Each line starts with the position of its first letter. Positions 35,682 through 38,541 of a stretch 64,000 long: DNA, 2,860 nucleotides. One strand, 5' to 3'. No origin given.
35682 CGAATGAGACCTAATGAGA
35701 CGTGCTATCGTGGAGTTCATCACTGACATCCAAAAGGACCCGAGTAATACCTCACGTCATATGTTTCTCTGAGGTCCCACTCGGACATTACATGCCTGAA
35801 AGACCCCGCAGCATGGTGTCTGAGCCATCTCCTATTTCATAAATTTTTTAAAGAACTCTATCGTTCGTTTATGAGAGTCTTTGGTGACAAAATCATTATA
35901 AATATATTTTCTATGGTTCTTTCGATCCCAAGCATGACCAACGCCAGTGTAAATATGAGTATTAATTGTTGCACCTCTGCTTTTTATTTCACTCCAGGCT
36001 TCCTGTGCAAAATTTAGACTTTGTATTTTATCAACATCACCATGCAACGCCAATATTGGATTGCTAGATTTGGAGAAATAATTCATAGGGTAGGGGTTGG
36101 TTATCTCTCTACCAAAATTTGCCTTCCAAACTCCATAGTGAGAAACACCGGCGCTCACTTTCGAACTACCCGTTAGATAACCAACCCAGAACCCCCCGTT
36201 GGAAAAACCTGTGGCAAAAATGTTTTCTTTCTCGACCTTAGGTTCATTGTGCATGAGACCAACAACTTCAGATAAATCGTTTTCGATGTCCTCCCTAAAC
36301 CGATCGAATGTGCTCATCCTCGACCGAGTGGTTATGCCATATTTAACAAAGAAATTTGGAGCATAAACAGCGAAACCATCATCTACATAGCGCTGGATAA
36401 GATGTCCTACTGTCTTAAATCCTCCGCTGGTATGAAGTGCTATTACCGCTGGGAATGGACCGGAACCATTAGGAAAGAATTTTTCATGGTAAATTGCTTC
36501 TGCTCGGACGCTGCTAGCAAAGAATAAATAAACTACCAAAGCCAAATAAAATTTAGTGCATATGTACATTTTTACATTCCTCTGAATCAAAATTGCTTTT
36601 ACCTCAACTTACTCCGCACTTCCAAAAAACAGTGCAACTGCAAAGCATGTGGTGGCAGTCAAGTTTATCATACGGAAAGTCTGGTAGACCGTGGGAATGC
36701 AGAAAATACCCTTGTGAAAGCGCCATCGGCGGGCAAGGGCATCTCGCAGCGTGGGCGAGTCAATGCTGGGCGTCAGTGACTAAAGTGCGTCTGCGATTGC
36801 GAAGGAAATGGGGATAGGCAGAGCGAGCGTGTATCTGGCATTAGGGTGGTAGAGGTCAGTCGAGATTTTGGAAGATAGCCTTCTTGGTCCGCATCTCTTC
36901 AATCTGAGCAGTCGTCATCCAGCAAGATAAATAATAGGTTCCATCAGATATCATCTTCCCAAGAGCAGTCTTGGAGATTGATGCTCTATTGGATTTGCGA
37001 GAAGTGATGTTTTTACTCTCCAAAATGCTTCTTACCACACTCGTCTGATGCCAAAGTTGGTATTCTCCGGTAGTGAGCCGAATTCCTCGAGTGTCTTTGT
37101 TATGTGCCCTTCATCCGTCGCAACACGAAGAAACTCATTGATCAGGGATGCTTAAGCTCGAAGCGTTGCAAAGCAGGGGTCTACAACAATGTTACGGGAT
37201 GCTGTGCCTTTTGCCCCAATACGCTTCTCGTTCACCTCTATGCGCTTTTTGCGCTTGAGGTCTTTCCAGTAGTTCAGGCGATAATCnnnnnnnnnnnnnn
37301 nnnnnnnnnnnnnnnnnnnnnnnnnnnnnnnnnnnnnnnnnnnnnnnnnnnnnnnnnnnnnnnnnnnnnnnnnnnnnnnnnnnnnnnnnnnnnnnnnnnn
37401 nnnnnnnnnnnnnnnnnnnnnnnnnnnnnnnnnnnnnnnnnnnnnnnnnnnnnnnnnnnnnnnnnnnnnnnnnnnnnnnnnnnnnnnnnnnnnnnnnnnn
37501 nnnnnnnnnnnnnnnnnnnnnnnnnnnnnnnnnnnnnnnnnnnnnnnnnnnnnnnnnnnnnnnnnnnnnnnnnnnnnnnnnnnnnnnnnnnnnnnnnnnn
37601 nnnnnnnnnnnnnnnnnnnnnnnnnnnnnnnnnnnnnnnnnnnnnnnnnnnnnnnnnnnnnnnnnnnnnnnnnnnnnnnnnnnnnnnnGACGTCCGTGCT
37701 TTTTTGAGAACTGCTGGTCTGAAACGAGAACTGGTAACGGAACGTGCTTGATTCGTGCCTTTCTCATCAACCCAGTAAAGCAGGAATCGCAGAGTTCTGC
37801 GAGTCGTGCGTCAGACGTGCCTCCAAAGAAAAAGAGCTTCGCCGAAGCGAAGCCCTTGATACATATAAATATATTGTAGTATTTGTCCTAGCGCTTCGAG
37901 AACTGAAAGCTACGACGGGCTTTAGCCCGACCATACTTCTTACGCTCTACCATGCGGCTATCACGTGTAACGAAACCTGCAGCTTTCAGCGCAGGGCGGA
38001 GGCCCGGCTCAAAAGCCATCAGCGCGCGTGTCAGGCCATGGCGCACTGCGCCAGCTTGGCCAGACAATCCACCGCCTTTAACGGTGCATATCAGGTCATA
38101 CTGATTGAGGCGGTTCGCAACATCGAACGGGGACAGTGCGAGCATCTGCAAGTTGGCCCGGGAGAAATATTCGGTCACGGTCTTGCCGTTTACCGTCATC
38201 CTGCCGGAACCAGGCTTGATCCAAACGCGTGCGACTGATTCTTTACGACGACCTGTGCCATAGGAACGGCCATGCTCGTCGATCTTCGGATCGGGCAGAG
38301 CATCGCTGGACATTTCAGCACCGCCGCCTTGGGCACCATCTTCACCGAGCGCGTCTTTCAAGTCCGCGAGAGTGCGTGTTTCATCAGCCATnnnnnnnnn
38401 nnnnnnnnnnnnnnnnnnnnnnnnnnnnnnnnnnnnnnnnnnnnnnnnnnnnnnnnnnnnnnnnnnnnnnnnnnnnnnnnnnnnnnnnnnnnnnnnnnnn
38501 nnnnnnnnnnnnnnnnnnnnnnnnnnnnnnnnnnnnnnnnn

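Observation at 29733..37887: AT-rich accessory island of about 8 kb inserted between tgt and the rplM-rpsI operon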

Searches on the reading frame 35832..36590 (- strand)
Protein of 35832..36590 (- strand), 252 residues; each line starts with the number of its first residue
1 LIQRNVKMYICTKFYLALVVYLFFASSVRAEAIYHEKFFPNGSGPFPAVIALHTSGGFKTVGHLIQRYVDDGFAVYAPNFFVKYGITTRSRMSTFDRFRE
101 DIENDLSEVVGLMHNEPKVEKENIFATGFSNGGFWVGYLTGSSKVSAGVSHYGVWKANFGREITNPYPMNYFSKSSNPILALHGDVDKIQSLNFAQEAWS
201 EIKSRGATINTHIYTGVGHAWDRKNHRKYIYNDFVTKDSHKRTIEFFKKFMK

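Call 5: search_protein_families(library=pfam, proteins=[window:35832-36590:-], max_evalue=0.01)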
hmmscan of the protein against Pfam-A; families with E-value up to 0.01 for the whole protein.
window:35832-36590:- (252 aa): 5 families
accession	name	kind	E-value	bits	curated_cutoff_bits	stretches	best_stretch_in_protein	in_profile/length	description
PF01738.24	DLH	-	5e-22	79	21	1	40-250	8-216/217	Dienelactone hydrolase family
PF00326.27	Peptidase_S9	-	6.1e-08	32.8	22.6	1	169-233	135-201/213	Prolyl oligopeptidase family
PF02230.22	Abhydrolase_2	-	9e-05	22.8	23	1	104-224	88-204/217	Phospholipase/Carboxylesterase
PF20434.5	BD-FAE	-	0.0019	18.2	26.8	0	167-190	180-203/215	BD-FAE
PF12146.15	Hydrolase_4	-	0.0062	16.3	27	0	175-219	190-232/239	Serine aminopeptidase, S33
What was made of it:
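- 35832..36569 (-): Dienelactone-hydrolase-family alpha/beta hydrolase with an N-terminal signal-like sequence (39% GC). Intact cargo gene. PF01738, E = 5e-22 (call 5).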

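Call 12: find_encoding_contigs(protein=window:35832-36590:-, flank=10000, max_places=10)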
Protein window:35832-36590:- (252 aa): no gene with exactly this product is on record in the collection.

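Call 50: find_encoding_contigs(protein=window:35832-36569:-, flank=10000, max_places=10)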
Protein window:35832-36569:- (245 aa): 11 contigs read that carry it; 10 places shown.
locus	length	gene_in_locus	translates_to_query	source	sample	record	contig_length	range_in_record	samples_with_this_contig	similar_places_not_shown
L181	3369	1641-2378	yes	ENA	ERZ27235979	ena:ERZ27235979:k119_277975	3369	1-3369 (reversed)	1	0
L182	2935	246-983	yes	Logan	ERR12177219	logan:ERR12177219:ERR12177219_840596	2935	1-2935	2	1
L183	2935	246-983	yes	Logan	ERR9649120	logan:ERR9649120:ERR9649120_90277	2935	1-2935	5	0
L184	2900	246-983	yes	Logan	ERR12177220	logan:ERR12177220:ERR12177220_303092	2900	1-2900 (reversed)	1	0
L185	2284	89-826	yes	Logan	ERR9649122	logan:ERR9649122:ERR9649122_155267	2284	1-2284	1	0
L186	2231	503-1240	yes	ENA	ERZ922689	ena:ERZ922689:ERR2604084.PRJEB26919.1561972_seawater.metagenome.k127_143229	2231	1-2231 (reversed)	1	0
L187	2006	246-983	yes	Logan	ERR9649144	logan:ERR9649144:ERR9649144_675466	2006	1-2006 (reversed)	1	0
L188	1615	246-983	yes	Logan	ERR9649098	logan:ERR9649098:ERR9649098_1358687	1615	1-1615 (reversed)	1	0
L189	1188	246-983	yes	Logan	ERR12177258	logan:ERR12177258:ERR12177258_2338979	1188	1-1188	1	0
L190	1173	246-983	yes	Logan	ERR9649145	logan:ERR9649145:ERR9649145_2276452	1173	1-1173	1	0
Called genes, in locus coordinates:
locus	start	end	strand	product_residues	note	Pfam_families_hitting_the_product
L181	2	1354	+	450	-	?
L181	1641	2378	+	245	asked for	PF01738:DLH, PF00326:Peptidase_S9 (faint)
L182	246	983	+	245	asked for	PF01738:DLH, PF00326:Peptidase_S9 (faint)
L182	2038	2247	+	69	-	-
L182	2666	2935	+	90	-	?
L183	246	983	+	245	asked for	PF01738:DLH, PF00326:Peptidase_S9 (faint)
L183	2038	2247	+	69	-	-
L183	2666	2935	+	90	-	?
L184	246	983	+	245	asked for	PF01738:DLH, PF00326:Peptidase_S9 (faint)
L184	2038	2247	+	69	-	-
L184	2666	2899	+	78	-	?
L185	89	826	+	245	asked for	PF01738:DLH, PF00326:Peptidase_S9 (faint)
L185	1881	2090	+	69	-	-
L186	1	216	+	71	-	?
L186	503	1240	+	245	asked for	PF01738:DLH, PF00326:Peptidase_S9 (faint)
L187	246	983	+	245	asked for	PF01738:DLH, PF00326:Peptidase_S9 (faint)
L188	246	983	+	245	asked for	PF01738:DLH, PF00326:Peptidase_S9 (faint)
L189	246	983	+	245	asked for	PF01738:DLH, PF00326:Peptidase_S9 (faint)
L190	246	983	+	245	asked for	PF01738:DLH, PF00326:Peptidase_S9 (faint)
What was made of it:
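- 35832..36569 (-): The exact protein occurs in 11 population contigs (call 50).
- Tried and rejected: The ATG-start DLH worked (call 50).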

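Call 63: search_protein_families(library=ncbifam, proteins=[window:35832-36569:-], max_evalue=0.01)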
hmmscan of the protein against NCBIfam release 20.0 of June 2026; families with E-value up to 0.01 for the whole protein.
window:35832-36569:- (245 aa): 5 families
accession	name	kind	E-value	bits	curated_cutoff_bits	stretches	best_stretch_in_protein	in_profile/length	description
NF050057.1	e_dPHAmcl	equivalog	4.1e-06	26.3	270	1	52-218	73-240/252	extracellular medium-chain-length polyhydroxyalkanoate depolymerase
NF041096.1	esterase_EstD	equivalog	1.1e-05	24.6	600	0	32-141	153-267/421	esterase EstD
NF041440.1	hydrolase_YghX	exception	0.00013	21.2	460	1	36-243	93-291/292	YghX family hydrolase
NF050058.1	e_dPHAscl_type1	hypoth_equivalog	0.0014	18.1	150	0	101-150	90-141/276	extracellular catalytic domain type 1 short-chain-length polyhydroxyalkanoate depolymerase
NF053518.1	DipepPtdsDpp5Prph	equivalog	0.0014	17.2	900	0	89-149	480-542/655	dipeptidyl-peptidase Dpp5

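Call 81: find_homologous_proteins(query=window:35832-36569:-, max_evalue=1e-10)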
Query window:35832-36569:- (245 aa): 180 proteins with E <= 1e-10 among 331 candidates; the best 120 are listed.
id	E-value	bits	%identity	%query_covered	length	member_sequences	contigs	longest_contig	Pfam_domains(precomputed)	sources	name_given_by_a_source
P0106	4.5e-165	565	100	100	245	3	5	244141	PF00326.28,PF01738.25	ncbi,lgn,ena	-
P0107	1.2e-133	462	82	100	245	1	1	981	PF00326.28,PF01738.25,PF08840.18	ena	-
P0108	2.0e-133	461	80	100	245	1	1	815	PF00326.28,PF01738.25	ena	-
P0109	4.9e-133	460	81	100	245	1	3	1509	PF00326.28,PF01738.25,PF02230.23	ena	-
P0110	2.2e-131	455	79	100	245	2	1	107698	PF00326.28,PF01738.25,PF02230.23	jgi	jgi:carboxymethylenebutenolidase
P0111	5.5e-131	453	78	100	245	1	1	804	PF00326.28,PF01738.25,PF12146.16,PF02230.23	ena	-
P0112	9.0e-131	453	80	100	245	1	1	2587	PF00326.28,PF01738.25,PF12146.16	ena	-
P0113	1.4e-130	452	80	100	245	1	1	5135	PF00326.28,PF01738.25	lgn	-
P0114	1.6e-130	452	81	100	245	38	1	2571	PF00326.28,PF01738.25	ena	-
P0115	1.2e-129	449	79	100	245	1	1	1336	PF00326.28,PF01738.25,PF12146.16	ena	-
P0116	2.0e-128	445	77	100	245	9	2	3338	PF00326.28,PF01738.25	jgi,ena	jgi:dienelactone hydrolase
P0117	6.3e-128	443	79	100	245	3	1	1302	PF00326.28,PF01738.25,PF12146.16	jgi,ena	-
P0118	9.6e-127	439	77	100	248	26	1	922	PF00326.28,PF01738.25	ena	-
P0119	1.1e-126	439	77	100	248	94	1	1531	PF00326.28,PF01738.25,PF02230.23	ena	-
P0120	1.5e-124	432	76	97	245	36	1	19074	PF00326.28,PF01738.25,PF08840.18,PF12146.16,PF02230.23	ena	-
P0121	6.4e-124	430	74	100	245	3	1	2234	PF00326.28,PF01738.25,PF02230.23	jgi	jgi:dienelactone hydrolase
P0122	6.7e-123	427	77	97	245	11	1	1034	PF00326.28,PF01738.25,PF12146.16,PF02230.23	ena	-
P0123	5.9e-122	424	76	97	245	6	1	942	PF00326.28,PF01738.25,PF12146.16,PF02230.23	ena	-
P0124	2.4e-121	422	75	100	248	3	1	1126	PF00326.28,PF01738.25,PF12146.16,PF02230.23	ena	-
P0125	2.9e-121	421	74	100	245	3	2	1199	PF00326.28,PF01738.25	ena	-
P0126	7.1e-121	420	76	97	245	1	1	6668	PF00326.28,PF01738.25,PF12146.16,PF02230.23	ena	-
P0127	3.2e-119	415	71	100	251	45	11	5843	PF00326.28,PF01738.25,PF12146.16,PF02230.23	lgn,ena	-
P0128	9.5e-118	410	72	100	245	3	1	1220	PF00326.28,PF01738.25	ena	-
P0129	4.0e-117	408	76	94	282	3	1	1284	PF00326.28,PF01738.25,PF02230.23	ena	-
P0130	8.2e-117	407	70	100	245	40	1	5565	PF00326.28,PF01738.25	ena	-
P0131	1.8e-116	406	73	96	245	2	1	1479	PF00326.28,PF01738.25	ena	-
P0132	2.8e-116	405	71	98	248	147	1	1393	PF00326.28,PF01738.25,PF12146.16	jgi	jgi:carboxymethylenebutenolidase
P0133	7.4e-116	404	72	99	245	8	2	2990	PF00326.28,PF01738.25,PF12146.16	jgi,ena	-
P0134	2.0e-114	399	70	100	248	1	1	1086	PF00326.28,PF01738.25,PF12146.16,PF02230.23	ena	-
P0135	5.7e-114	398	72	97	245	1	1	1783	PF00326.28,PF01738.25,PF12146.16,PF02230.23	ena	-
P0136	6.7e-114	397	72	96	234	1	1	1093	PF00326.28,PF01738.25,PF12146.16,PF02230.23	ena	-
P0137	1.1e-113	397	71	97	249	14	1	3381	PF00326.28,PF01738.25,PF12146.16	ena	-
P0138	1.4e-113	396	73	94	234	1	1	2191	PF00326.28,PF01738.25,PF12146.16,PF02230.23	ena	-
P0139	2.7e-113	395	69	100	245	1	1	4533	PF00326.28,PF01738.25,PF02230.23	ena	-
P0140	1.4e-112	393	66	98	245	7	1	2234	PF00326.28,PF01738.25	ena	-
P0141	2.1e-112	392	68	98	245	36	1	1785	PF00326.28,PF01738.25,PF12146.16,PF02230.23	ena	-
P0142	2.3e-112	392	68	98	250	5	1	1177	PF00326.28,PF01738.25,PF02230.23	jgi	jgi:carboxymethylenebutenolidase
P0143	3.7e-112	392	69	98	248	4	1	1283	PF00326.28,PF01738.25,PF12146.16,PF02230.23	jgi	jgi:carboxymethylenebutenolidase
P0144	6.8e-112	391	67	100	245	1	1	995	PF00326.28,PF01738.25,PF12146.16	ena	-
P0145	1.0e-111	390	70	96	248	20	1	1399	PF00326.28,PF01738.25,PF12146.16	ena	-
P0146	7.0e-111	387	69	96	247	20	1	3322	PF00326.28,PF01738.25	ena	-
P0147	2.3e-110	386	68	100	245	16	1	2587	PF00326.28,PF01738.25,PF02230.23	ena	-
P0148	4.1e-110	385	68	98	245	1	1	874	PF00326.28,PF01738.25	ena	-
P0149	1.1e-109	384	66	98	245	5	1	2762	PF00326.28,PF01738.25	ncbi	-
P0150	1.6e-109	383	67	98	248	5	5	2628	PF00326.28,PF01738.25,PF12146.16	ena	-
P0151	1.9e-109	383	68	98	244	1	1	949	PF00326.28,PF01738.25,PF12146.16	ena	-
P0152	2.1e-109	383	67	98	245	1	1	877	PF00326.28,PF01738.25,PF12146.16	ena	-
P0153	2.8e-109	382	66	98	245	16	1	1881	PF00326.28,PF01738.25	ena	-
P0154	5.8e-109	381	68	98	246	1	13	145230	PF01738.25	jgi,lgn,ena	jgi:dienelactone hydrolase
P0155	1.0e-108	380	66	98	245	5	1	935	PF00326.28,PF01738.25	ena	-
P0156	1.0e-108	380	66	98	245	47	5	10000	PF00326.28,PF01738.25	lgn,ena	-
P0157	1.8e-107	376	66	98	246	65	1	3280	PF00326.28,PF01738.25,PF12146.16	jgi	-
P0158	2.9e-107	376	67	96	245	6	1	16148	PF00326.28,PF01738.25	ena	-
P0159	3.3e-107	375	66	98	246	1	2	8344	PF00326.28,PF01738.25,PF02230.23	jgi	jgi:dienelactone hydrolase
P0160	8.7e-107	374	66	98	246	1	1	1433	PF00326.28,PF01738.25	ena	-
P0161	2.6e-106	373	63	100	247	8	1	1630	PF00326.28,PF01738.25,PF12146.16,PF02230.23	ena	-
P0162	4.3e-106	372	68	96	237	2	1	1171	PF00326.28,PF01738.25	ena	-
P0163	8.1e-106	371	67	93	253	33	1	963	PF00326.28,PF01738.25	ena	-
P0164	8.4e-106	371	63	100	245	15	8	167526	PF00326.28,PF01738.25,PF12146.16,PF02230.23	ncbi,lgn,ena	-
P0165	2.2e-105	369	68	94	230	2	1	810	PF00326.28,PF01738.25,PF02230.23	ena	-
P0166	6.1e-105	368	65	96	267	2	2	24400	PF00326.28,PF01738.25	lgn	-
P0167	1.4e-104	367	63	100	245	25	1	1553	PF00326.28,PF01738.25,PF12146.16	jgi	jgi:carboxymethylenebutenolidase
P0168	2.1e-104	366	64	98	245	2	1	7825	PF00326.28,PF01738.25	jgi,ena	-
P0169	1.1e-103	364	64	97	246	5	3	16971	PF00326.28,PF01738.25,PF02230.23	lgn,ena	-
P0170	6.4e-103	361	62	98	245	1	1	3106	PF00326.28,PF01738.25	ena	-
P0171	7.3e-103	361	61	100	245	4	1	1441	PF00326.28,PF01738.25,PF02230.23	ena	-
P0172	1.5e-101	357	62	98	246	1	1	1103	PF00326.28,PF12697.14,PF01738.25,PF12146.16,PF20434.6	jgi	-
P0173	1.5e-101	357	62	97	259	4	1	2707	PF00326.28,PF01738.25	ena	-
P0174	2.4e-100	353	64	96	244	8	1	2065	PF00326.28,PF01738.25,PF02230.23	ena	-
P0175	1.1e-99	351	63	95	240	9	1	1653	PF01738.25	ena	-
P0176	1.5e-99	350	66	93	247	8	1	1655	PF00326.28,PF01738.25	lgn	-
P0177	6.6e-99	348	62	97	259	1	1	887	PF00326.28,PF01738.25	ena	-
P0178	7.0e-99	348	60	100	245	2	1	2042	PF00326.28,PF01738.25,PF02230.23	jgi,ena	-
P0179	1.0e-98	348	66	88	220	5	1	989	PF00326.28,PF01738.25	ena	-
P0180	3.2e-97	343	62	96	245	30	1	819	PF00326.28,PF01738.25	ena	-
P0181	6.2e-97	342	61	96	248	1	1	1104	PF01738.25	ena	-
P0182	1.7e-96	340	60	98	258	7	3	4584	PF00326.28,PF01738.25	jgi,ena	-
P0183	2.5e-96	340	60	100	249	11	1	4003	PF00326.28,PF01738.25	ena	-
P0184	1.4e-94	334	58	100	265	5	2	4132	PF00326.28,PF01738.25,PF02230.23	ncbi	-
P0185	1.4e-94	334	57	100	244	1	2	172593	PF00326.28,PF01738.25,PF02230.23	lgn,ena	-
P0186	4.5e-93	329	65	91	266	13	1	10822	PF00326.28,PF01738.25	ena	-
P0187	4.5e-92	326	56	100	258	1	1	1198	PF00326.28,PF01738.25,PF08840.18,PF12146.16,PF02230.23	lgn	-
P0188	1.1e-91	325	58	94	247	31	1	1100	PF00326.28,PF01738.25,PF12146.16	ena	-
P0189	1.6e-91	324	62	90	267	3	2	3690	PF00326.28,PF01738.25,PF12146.16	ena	-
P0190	2.2e-91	324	62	93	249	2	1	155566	PF00326.28,PF01738.25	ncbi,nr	ncbi:MAG: dienelactone hydrolase family protein [Pseudomonadota bacterium]|nr:dienelactone hydrolase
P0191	6.4e-91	322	58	100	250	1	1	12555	PF00326.28,PF01738.25,PF12146.16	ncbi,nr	ncbi:MAG: dienelactone hydrolase family protein [Pseudomonadota bacterium]|nr:dienelactone hydrolase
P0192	9.9e-90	318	57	97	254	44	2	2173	PF00326.28,PF01738.25,PF02230.23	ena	-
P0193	1.0e-89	318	56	97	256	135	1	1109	PF00326.28,PF12697.14,PF01738.25,PF02230.23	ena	-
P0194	2.7e-89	317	58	98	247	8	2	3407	PF00326.28,PF01738.25,PF12146.16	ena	-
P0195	2.5e-88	314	54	100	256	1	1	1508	PF00326.28,PF12697.14,PF01738.25,PF02230.23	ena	-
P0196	1.5e-87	311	58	99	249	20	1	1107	PF00326.28,PF01738.25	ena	-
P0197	2.0e-87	311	57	99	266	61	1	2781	PF00326.28,PF12697.14,PF01738.25,PF12146.16,PF02230.23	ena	-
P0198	3.6e-87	310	57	99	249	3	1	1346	PF00326.28,PF12697.14,PF01738.25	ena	-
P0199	1.4e-84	301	55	96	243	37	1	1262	PF00326.28,PF01738.25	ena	-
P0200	1.6e-84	301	60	91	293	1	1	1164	PF00326.28,PF01738.25,PF12146.16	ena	-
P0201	3.6e-84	300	54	99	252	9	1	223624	PF00326.28,PF01738.25,PF20434.6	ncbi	ncbi:MAG: dienelactone hydrolase family protein [Rhodospirillales bacterium]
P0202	7.4e-84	299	53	96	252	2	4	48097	PF00326.28,PF01738.25,PF20434.6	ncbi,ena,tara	tara:strand:- start:65 stop:823 length:759 start_codon:yes stop_codon:yes gene_type:complete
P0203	1.4e-83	298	56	96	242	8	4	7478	PF00326.28,PF01738.25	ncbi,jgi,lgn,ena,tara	tara:strand:- start:458 stop:1186 length:729 start_codon:yes stop_codon:yes gene_type:complete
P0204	9.9e-83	295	62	84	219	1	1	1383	PF01738.25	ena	-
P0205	1.3e-81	292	53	95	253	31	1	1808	PF00326.28,PF01738.25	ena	-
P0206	1.5e-81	291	50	99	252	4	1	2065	PF01738.25,PF20434.6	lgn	-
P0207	1.7e-80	288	54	99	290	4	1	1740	PF00326.28,PF01738.25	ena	-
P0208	1.9e-80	288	54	91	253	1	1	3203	PF00326.28,PF01738.25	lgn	-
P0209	1.6e-79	285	51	100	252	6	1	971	PF00326.28,PF01738.25,PF20434.6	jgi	jgi:Dienelactone hydrolase and related enzymes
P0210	2.6e-79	284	52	99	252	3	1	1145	PF00326.28,PF01738.25,PF20434.6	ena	-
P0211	3.7e-79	284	63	78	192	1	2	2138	PF00326.28,PF01738.25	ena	-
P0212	5.6e-78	280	52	98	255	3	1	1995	PF00326.28,PF01738.25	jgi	-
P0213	6.5e-78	280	53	99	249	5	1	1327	PF00326.28,PF01738.25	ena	-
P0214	2.2e-77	278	51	98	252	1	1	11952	PF00326.28,PF01738.25,PF20434.6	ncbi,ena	-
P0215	3.9e-77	277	50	100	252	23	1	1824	PF00326.28,PF01738.25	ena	-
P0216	1.2e-76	275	52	91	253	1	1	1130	PF00326.28,PF01738.25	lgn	-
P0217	2.0e-76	275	51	98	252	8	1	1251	PF00326.28,PF01738.25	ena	-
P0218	3.4e-76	274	51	96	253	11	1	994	PF00326.28,PF01738.25,PF02230.23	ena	-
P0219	1.7e-75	272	53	90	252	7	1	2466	PF00326.28,PF01738.25,PF20434.6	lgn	-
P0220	2.1e-74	268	49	97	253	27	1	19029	PF00326.28,PF01738.25,PF20434.6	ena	-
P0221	6.5e-74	266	51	99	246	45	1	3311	PF00326.28,PF01738.25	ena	-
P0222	7.0e-74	266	52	97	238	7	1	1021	PF00326.28,PF01738.25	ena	-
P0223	7.8e-73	263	50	98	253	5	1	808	PF00326.28,PF01738.25,PF20434.6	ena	-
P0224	4.0e-72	261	72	63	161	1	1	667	PF01738.25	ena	-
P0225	2.1e-71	258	48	97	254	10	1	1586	PF00326.28,PF01738.25,PF20434.6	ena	-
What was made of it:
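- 35832..36569 (-): At least 180 homologues at 48-82% identity (call 81).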

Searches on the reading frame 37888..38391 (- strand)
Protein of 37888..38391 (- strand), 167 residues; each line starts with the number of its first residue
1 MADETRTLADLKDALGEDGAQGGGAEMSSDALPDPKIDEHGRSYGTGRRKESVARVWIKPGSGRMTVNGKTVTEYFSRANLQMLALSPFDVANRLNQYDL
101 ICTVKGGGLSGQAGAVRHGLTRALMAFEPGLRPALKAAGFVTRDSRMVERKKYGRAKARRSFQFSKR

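Call 5: search_protein_families(library=pfam, proteins=[window:37888-38391:-], max_evalue=0.01)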
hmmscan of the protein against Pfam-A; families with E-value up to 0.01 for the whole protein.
window:37888-38391:- (167 aa): 1 family
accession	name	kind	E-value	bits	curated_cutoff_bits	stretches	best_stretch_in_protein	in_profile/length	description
PF00380.25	Ribosomal_S9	-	2.6e-48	163.9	22.5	1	47-167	1-121/121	Ribosomal protein S9/S16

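Call 11: find_encoding_contigs(protein=window:37888-38391:-, flank=10000, max_places=10)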
Protein window:37888-38391:- (167 aa): 14 contigs read that carry it; 10 places shown.
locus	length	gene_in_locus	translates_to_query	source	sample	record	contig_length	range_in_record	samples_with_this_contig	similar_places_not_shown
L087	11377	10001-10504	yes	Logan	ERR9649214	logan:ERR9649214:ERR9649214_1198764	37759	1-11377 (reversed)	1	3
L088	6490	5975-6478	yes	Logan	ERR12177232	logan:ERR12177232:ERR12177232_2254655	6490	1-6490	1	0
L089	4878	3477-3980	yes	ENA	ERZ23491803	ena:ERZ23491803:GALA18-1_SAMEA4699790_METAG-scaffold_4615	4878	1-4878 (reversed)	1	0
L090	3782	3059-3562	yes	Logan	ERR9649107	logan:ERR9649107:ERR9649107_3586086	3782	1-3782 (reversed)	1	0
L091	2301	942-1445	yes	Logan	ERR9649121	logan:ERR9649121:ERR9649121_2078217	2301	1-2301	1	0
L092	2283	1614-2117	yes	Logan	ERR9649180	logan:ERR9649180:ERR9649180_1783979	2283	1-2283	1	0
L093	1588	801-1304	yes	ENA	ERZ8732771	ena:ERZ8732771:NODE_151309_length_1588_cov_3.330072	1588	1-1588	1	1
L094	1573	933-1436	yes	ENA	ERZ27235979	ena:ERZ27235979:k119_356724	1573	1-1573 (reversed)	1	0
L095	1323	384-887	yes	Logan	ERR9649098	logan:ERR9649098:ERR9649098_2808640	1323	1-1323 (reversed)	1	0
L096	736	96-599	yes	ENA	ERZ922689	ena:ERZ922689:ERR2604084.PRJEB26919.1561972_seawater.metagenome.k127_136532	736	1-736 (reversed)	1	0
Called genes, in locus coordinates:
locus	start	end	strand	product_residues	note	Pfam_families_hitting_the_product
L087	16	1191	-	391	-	PF01557:FAA_hydrolase (weak)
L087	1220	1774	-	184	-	PF25084:LbH_EIF2B (weak), PF00132:Hexapep (weak)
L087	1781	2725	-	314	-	PF01118:Semialdhyde_dh (weak), PF22698:Semialdhyde_dhC_1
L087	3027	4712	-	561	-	PF01306:LacY_symp, PF03825:Nuc_H_symport, PF07690:MFS_1, PF12832:MFS_1_like, PF07690:MFS_1 (weak)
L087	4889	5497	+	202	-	PF02775:TPP_enzyme_C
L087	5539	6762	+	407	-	PF07690:MFS_1, PF13347:MFS_2 (faint), PF12832:MFS_1_like (weak), PF07690:MFS_1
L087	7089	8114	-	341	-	PF00296:Bac_luciferase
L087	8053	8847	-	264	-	PF00378:ECH_1, PF16113:ECH_2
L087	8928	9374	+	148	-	PF03061:4HBT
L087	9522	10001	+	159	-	PF00572:Ribosomal_L13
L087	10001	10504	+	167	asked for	PF00380:Ribosomal_S9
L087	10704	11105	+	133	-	-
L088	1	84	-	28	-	?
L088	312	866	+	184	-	PF02776:TPP_enzyme_N (weak)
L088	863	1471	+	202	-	PF02775:TPP_enzyme_C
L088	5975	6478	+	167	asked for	PF00380:Ribosomal_S9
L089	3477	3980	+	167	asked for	PF00380:Ribosomal_S9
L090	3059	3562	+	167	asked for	PF00380:Ribosomal_S9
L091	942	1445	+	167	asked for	PF00380:Ribosomal_S9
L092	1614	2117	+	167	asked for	PF00380:Ribosomal_S9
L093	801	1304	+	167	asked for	PF00380:Ribosomal_S9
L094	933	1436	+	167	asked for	PF00380:Ribosomal_S9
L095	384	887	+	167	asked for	PF00380:Ribosomal_S9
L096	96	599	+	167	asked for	PF00380:Ribosomal_S9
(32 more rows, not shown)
